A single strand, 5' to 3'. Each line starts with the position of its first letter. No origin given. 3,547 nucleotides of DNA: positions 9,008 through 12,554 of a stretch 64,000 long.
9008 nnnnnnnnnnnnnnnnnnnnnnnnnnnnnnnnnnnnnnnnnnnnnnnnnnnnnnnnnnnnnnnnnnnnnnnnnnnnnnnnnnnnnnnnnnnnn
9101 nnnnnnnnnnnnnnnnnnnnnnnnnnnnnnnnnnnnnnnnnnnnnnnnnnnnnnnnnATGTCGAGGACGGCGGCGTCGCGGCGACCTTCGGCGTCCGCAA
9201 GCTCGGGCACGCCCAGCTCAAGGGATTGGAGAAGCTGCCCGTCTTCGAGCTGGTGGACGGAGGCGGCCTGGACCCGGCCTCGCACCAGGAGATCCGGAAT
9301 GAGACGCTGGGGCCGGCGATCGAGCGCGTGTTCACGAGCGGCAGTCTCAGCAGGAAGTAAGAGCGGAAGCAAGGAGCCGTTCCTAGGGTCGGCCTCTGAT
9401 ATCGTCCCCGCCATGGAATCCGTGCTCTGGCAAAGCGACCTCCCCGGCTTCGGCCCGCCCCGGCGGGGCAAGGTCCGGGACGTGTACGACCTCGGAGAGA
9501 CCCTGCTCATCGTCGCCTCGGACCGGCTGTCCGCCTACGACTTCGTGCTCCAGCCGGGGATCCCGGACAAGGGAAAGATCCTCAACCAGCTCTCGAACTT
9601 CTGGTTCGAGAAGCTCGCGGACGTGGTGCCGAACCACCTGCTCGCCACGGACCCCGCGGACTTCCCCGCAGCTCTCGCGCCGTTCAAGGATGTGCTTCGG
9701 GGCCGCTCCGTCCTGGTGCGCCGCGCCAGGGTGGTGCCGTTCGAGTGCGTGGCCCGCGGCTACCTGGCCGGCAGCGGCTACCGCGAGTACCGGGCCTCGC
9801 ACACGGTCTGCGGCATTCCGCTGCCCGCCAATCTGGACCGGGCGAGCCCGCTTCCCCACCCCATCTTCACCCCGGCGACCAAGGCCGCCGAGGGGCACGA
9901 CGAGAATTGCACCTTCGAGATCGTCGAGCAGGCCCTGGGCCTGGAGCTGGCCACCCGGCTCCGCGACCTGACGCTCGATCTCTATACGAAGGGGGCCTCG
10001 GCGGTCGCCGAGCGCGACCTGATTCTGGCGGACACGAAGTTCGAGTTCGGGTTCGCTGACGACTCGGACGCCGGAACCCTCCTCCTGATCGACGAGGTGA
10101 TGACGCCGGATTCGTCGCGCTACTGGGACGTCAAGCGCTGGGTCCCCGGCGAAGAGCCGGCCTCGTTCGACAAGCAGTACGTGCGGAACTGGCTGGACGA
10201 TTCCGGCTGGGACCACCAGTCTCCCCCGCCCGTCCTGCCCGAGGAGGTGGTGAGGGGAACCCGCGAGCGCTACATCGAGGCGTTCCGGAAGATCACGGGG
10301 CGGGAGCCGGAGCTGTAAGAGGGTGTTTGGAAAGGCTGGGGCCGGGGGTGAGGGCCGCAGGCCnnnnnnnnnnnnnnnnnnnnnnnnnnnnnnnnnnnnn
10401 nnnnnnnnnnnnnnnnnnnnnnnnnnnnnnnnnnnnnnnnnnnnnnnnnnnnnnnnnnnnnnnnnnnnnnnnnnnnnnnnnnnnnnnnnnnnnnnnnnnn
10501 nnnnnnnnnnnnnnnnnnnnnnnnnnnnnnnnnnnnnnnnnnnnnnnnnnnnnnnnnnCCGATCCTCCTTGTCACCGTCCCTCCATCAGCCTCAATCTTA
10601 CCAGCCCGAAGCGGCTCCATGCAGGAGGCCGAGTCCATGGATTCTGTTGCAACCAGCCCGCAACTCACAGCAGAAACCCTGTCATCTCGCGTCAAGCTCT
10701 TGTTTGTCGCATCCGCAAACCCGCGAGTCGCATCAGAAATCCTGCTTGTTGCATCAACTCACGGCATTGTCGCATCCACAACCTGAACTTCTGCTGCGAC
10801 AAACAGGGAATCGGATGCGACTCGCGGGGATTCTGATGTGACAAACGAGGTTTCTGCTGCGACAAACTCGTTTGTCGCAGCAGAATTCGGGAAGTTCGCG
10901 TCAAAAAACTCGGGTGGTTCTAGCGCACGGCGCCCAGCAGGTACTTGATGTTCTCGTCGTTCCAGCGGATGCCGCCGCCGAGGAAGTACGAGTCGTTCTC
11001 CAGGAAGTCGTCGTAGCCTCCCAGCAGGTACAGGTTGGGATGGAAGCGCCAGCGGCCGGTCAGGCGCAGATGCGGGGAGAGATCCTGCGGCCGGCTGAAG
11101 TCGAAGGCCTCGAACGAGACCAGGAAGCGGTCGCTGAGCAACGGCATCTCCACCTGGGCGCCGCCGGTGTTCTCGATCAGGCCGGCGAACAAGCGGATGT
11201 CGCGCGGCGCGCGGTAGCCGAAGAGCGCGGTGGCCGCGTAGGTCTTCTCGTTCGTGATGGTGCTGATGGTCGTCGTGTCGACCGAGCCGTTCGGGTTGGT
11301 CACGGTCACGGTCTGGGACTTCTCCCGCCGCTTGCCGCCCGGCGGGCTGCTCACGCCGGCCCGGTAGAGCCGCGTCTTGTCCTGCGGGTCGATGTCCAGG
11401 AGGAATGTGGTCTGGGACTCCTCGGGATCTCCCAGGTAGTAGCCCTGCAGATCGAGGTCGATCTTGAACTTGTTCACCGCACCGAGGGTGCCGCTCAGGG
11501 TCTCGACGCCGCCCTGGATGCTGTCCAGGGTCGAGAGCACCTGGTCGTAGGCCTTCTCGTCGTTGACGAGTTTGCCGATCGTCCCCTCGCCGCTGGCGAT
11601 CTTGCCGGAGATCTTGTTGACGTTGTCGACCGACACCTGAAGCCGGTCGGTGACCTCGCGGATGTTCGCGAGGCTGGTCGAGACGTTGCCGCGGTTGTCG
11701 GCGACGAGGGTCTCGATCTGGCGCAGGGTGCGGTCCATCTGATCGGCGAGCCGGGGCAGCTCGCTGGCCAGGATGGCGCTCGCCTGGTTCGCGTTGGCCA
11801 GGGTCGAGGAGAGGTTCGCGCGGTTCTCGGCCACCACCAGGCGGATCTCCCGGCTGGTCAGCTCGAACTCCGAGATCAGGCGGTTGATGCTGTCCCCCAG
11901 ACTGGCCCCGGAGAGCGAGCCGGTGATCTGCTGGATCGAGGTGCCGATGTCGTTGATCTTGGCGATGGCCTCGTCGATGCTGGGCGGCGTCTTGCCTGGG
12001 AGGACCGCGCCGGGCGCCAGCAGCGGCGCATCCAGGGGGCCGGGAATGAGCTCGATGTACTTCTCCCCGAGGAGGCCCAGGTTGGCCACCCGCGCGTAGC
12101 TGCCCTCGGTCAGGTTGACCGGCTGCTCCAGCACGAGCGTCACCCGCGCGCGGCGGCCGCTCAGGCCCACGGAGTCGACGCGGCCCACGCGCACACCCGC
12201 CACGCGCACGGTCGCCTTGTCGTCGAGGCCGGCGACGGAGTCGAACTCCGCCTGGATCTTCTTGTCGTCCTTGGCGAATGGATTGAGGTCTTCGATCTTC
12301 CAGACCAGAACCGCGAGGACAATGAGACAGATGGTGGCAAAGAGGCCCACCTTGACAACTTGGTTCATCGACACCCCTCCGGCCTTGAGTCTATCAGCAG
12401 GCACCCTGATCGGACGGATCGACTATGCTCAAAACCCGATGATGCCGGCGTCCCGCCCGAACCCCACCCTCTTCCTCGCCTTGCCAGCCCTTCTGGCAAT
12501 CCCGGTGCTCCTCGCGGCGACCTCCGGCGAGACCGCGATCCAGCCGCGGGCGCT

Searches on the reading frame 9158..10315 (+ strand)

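Call 24: search_protein_families(library=pfam, proteins=[window:9158-10315:+], max_evalue=0.001)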
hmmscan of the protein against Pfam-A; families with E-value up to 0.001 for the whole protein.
window:9158-10315:+ (386 aa): 1 family
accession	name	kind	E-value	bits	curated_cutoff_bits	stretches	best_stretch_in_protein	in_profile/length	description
PF01259.24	SAICAR_synt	-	7.7e-69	232.4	20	1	103-355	4-230/233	SAICAR synthetase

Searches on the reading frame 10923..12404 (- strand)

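Call 24: search_protein_families(library=pfam, proteins=[window:10923-12404:-], max_evalue=0.001)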
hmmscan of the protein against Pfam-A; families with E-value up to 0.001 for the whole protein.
window:10923-12404:- (494 aa): 1 family
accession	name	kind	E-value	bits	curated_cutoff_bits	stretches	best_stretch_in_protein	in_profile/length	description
PF02470.25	MlaD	-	5.6e-20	71.8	25.1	1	48-122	3-81/81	MlaD protein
